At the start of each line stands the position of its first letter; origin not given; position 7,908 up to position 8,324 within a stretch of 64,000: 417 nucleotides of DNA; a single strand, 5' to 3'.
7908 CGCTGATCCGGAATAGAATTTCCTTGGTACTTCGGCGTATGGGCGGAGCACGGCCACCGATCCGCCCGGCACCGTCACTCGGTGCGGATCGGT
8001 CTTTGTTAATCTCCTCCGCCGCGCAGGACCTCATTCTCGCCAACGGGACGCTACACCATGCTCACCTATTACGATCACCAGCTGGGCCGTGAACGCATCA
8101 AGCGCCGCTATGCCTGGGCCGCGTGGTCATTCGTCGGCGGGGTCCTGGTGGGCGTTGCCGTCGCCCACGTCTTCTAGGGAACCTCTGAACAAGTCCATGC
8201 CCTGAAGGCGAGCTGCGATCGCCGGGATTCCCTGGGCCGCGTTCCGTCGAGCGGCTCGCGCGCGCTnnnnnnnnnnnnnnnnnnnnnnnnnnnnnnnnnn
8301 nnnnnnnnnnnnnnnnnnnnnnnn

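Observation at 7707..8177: Two more paralogs of the small TM protein in tandem (39 aa each) in one 700-bp intergenic region, separated by a terminator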

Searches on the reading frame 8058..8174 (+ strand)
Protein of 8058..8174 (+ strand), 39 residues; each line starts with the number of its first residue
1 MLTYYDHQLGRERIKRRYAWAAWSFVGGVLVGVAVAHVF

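Call 9: search_protein_families(library=pfam, proteins=[window:8058-8174:+], max_evalue=10)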
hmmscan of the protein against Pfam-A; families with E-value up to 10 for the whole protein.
seq(39 aa): 0 families

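Call 10: search_protein_families(library=ncbifam, proteins=[window:8058-8174:+], max_evalue=10)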
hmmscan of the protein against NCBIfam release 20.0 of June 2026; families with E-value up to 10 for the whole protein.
seq(39 aa): 0 families

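Call 19: find_related_loci(query=A2, collection=genome_contigs, flank=10000)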
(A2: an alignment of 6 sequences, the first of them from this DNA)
Query A2 (39 aa) in genome_contigs; peptide patterns used: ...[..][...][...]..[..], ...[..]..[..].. (x = any residue, [..] = any of these).
22 stretches matched a pattern; 5 encode a relative of the query (tblastn E <= 1e-3); 5 distinct loci.
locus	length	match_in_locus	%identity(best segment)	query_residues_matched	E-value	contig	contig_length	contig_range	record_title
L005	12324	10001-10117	64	1-39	3e-15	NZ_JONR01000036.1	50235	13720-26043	Nevskia soli DSM 19509 BP26DRAFT_scaffold00033.33_C, whole genome shotgun sequence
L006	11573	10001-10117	74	1-39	3e-18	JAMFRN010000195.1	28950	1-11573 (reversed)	MAG: Nevskia soli isolate NGEE_A_bin8 k127_1482365, whole genome shotgun sequence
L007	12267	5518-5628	54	2-38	1e-11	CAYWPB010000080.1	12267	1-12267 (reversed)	MAG TPA_asm: uncultured Nevskia sp. isolate SRP273308_co1_128 genome assembly, contig: NODE_6621_length_12267_cov_7.0809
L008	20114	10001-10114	55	2-35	5e-8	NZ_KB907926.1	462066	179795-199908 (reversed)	Solimonas variicoloris DSM 15731 H149DRAFT_scaffold00002.2, whole genome shotgun sequence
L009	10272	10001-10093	48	2-32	3e-7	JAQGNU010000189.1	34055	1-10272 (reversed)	MAG: Nevskia sp. isolate RYN_595 scaffold_1111977, whole genome shotgun sequence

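Call 28: search_protein_representatives(alignment_id=A1)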
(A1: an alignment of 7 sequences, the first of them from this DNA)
Query: 7 sequences, 40 profile positions. Proteins with E-value up to 0.001 (for the whole library): 75; up to 1e-10: 8; up to 1e-30: 0. The best 75 are listed.
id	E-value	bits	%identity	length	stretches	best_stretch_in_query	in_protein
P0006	1.3e-15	72.7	-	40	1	1-39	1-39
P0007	1.3e-14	69.5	-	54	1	1-40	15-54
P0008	2.4e-12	62.3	-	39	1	1-39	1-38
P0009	1.3e-11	59.9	-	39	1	1-40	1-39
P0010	1.5e-11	59.7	-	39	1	1-40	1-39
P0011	2.1e-11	59.2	-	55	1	1-40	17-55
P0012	2.2e-11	59.2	-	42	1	1-37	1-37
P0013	4.5e-11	58.2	-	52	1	1-40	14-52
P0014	1.1e-10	57.0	-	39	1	1-38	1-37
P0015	1.6e-10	56.4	-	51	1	4-39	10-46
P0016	1.7e-10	56.3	-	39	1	1-40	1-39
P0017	2.0e-10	56.1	-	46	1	1-36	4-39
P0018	3.5e-10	55.3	-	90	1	5-36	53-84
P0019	1.0e-09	53.9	-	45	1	1-38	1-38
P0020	1.0e-09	53.8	-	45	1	1-38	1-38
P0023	1.3e-09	53.5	-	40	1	1-36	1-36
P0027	5.1e-09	51.6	-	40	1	1-35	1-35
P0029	9.8e-09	50.7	-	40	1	1-36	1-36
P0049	2.6e-06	43.0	-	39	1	14-39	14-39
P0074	2.6e-04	36.5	-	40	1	5-37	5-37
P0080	1.0e-03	34.7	-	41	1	1-35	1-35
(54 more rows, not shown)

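Call 32: list_cluster_members(proteins=[P0008, P0009, P0010, P0012, P0014, P0016, P0023, P0027, P0029, P0049])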
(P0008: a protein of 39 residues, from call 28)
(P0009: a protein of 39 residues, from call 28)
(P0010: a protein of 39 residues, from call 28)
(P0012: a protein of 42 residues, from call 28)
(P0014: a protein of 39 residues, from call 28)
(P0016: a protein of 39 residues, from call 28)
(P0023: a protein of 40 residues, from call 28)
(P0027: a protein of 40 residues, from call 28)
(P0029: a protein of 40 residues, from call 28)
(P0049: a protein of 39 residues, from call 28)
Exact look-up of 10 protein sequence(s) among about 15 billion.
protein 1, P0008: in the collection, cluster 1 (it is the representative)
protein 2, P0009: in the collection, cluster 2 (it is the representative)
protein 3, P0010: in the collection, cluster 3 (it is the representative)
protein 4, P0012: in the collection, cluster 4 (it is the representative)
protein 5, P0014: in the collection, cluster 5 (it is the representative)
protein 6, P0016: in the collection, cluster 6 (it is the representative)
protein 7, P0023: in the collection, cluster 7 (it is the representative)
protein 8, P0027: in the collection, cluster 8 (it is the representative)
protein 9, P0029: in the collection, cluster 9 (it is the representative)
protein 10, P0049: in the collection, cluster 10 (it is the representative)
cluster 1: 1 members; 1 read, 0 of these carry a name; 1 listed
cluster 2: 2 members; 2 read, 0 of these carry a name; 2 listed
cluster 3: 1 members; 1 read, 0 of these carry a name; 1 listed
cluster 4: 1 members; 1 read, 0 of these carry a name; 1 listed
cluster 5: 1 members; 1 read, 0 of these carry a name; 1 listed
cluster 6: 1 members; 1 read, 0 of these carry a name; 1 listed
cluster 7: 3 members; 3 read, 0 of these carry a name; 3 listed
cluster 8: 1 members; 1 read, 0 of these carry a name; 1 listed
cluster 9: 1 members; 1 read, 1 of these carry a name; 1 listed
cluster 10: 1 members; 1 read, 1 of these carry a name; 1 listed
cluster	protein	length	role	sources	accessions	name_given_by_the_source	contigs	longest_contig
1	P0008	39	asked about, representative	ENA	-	-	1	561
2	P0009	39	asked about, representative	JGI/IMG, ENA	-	-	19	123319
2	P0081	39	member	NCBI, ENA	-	-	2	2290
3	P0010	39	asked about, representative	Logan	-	-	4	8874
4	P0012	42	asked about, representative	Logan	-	-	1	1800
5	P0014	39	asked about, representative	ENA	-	-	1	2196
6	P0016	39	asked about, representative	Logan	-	-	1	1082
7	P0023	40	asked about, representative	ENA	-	-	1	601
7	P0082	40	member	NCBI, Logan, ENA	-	-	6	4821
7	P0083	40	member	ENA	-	-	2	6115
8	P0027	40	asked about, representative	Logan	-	-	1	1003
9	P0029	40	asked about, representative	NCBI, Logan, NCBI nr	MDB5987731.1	MAG: hypothetical protein JWR16_2784 [Nevskia sp.] | hypothetical protein [Nevskia sp.]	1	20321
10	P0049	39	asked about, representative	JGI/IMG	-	hypothetical protein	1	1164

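Call 39: find_encoding_contigs(protein=P0074, flank=6000, max_places=3)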
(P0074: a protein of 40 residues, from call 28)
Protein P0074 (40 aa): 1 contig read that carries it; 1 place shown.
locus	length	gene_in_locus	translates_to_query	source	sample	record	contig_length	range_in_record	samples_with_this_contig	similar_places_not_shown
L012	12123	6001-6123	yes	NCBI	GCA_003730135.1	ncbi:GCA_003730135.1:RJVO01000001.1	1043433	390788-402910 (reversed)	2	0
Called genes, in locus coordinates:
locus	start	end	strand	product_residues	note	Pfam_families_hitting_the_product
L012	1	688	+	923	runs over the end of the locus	PF01453:B_lectin (faint)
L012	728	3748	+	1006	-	PF01833:TIG, PF00353:HemolysinCabind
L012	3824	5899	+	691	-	PF13229:Beta_helix, PF00353:HemolysinCabind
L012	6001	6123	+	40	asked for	-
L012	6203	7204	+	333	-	PF08239:SH3_3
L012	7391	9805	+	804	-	PF07715:Plug, PF00593:TonB_dep_Rec_b-barrel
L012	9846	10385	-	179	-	PF00072:Response_reg, PF02954:HTH_8, PF13556:HTH_30 (faint)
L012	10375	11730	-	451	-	PF25323:6TM_PilS, PF02518:HATPase_c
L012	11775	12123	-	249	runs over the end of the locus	PF02104:SURF1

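Call 52: find_encoding_contigs(protein=P0080, flank=5000, max_places=3)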
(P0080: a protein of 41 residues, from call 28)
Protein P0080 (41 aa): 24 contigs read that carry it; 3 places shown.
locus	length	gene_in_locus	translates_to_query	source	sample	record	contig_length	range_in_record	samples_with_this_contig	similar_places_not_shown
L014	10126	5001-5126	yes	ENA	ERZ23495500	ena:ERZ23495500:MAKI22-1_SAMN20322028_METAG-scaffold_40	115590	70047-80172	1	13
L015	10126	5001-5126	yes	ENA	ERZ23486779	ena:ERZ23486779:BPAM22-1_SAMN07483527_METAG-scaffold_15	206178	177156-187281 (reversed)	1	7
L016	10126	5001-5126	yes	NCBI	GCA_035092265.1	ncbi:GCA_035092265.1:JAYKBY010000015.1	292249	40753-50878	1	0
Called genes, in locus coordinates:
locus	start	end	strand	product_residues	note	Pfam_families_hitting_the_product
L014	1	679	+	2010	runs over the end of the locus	PF26379:FimL_2nd, PF27543:FimL_C, PF01627:Hpt, PF02895:H-kinase_dim (faint), PF02518:HATPase_c, PF01584:CheW, PF00072:Response_reg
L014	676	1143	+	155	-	PF01584:CheW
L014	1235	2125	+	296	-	PF00196:GerE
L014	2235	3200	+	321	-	PF00753:Lactamase_B, PF19583:ODP (weak)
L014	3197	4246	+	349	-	PF10023:Aminopep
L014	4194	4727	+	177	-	-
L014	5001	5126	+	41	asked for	-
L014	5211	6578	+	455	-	PF01406:tRNA-synt_1e, PF09334:tRNA-synt_1g (weak), PF09190:DALR_2, PF23493:CysS_C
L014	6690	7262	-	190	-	PF03352:Adenine_glyco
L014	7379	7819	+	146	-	PF01322:Cytochrom_C_2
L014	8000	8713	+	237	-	PF01292:Ni_hydr_CYTB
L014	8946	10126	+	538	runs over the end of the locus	PF01663:Phosphodiest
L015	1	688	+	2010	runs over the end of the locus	PF26379:FimL_2nd, PF27543:FimL_C, PF01627:Hpt, PF02518:HATPase_c, PF01584:CheW, PF00072:Response_reg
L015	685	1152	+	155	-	PF01584:CheW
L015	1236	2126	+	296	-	PF00196:GerE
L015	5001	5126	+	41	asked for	-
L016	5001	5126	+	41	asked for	-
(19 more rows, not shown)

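Call 54: search_protein_families(library=phrogs, proteins=[window:8058-8174:+], max_evalue=10)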
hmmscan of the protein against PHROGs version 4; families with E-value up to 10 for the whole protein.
seq(39 aa): 1 family
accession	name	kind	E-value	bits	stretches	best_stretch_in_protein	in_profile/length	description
phrog_20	-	lysis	0.19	12.5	1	19-34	57-72/151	holin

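Call 55: search_protein_families(library=padloc, proteins=[window:8058-8174:+], max_evalue=10)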
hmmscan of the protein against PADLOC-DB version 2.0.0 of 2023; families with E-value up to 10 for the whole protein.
seq(39 aa): 0 families

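Call 56: search_solved_structures(query=A7, max_evalue=10)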
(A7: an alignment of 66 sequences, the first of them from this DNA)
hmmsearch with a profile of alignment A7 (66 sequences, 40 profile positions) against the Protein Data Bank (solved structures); distinct sequences matched with E-value up to 10: 3.
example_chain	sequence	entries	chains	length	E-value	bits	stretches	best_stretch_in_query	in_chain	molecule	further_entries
3azr_A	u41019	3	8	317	0.4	13.8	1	16-31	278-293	Endoglucanase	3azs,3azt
3amg_A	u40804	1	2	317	0.41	13.7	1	16-31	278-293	Endoglucanase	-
3amc_A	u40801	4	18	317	0.41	13.7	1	16-31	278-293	Endoglucanase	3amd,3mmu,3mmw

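Call 61: predict_structure(alignment_id=A7)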
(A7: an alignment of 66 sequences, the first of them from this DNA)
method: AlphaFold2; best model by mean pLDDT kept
length: 39 residues; sequences in the alignment: 66
mean_pLDDT: 92.0   pTM: 0.51
mean pLDDT of the five models: 92.0, 91.9, 90.3, 89.9, 87.8
residues with pLDDT >= 90: 22; 70-90: 16; 50-70: 1; < 50: 0
segments of 3 or more residues with pLDDT < 50: none
pLDDT, mean of each block of 10 residues (from residue 1): 84 89 98 98
secondary structure, 60 per line:
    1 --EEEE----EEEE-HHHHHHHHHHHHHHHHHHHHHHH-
elements in order: E3-6 E11-14 H16-38

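Call 63: fold_search(model_id=the predicted structure, library=pdb)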
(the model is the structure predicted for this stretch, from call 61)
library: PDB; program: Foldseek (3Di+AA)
matches with E <= 10: 14; with E <= 0.001: 0
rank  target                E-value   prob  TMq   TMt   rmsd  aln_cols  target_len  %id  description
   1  1xju_B                5.1e+00  0.38  0.54  0.14   0.5        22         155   27  Crystal structure of secreted inactive form of P1 phage endolysin Lyz (released 2005-01-11)
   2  1xju_A                5.1e+00  0.35  0.54  0.14   0.6        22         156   27  Crystal structure of secreted inactive form of P1 phage endolysin Lyz (released 2005-01-11)
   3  3wkn_H                5.5e+00  0.15  0.34  0.40   1.4        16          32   31  Crystal structure of the artificial protein AFFinger p17 (AF.p17) complexed with Fc fragment of human IgG (released 2014-10-29)
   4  4z73_D                5.9e+00  0.15  0.32  0.08   1.3        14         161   43  Crystal structure of inorganic pyrophosphatase from Mycobacterium tuberculosis in complex with a phosphate ion and an  (released 2015-08-26)
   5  3tr4_D                6.8e+00  0.25  0.33  0.08   1.1        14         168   36  Structure of an inorganic pyrophosphatase (ppa) from Coxiella burnetii (released 2011-10-19)
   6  5wb8_A                6.8e+00  0.23  0.36  0.03   0.7        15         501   13  Crystal structure of the epidermal growth factor receptor extracellular region in complex with epigen (released 2017-10-18)
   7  3wkn_G                7.3e+00  0.13  0.36  0.30   1.9        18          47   28  Crystal structure of the artificial protein AFFinger p17 (AF.p17) complexed with Fc fragment of human IgG (released 2014-10-29)
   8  7dvq_D                7.3e+00  0.06  0.25  0.01   2.5        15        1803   27  Cryo-EM Structure of the Activated Human Minor Spliceosome (minor Bact Complex) (released 2021-03-31)
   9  1xjt                  7.9e+00  0.23  0.55  0.13   0.7        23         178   26  Crystal structure of active form of P1 phage endolysin Lyz (released 2005-01-11)
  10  3wkn_P                7.9e+00  0.14  0.35  0.32   1.4        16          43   31  Crystal structure of the artificial protein AFFinger p17 (AF.p17) complexed with Fc fragment of human IgG (released 2014-10-29)
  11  8uow_A                9.2e+00  0.16  0.32  0.08   0.5        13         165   31  Structure of atypical asparaginase from Rhodospirillum rubrum (mutant Y21A) (released 2024-04-03)
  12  5m4t_MODEL_1_A        9.2e+00  0.10  0.40  0.25   2.1        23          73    4  C-terminal domain structure of VSG M1.1 (released 2017-09-20)
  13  6ah0_D                9.2e+00  0.05  0.25  0.01   2.5        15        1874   27  The Cryo-EM Structure of the Precusor of Human Pre-catalytic Spliceosome (pre-B complex) (released 2018-11-14)
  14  4z70_A                9.9e+00  0.10  0.31  0.08   1.3        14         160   43  Crystal structure of inorganic pyrophosphatase from Mycobacterium tuberculosis in complex with Ca ions (released 2015-08-26)

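Call 66: search_dna_similar(query=window:8058-8174:+, collection=plasmids, mode=protein, max_evalue=1)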
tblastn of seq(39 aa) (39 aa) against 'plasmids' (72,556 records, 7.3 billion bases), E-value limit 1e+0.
No match.

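Call 67: find_related_loci(query=A2, collection=viral_contigs, flank=5000)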
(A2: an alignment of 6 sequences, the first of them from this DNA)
Query A2 (39 aa) in viral_contigs; peptide patterns used: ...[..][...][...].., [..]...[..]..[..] (x = any residue, [..] = any of these).
75 stretches matched a pattern, but none encodes a relative of the query by tblastn (E <= 1e-3).

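Call 68: search_dna_similar(query=window:8058-8174:+, collection=phages, mode=protein, max_evalue=1)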
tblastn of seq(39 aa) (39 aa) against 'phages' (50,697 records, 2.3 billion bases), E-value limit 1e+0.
No match.
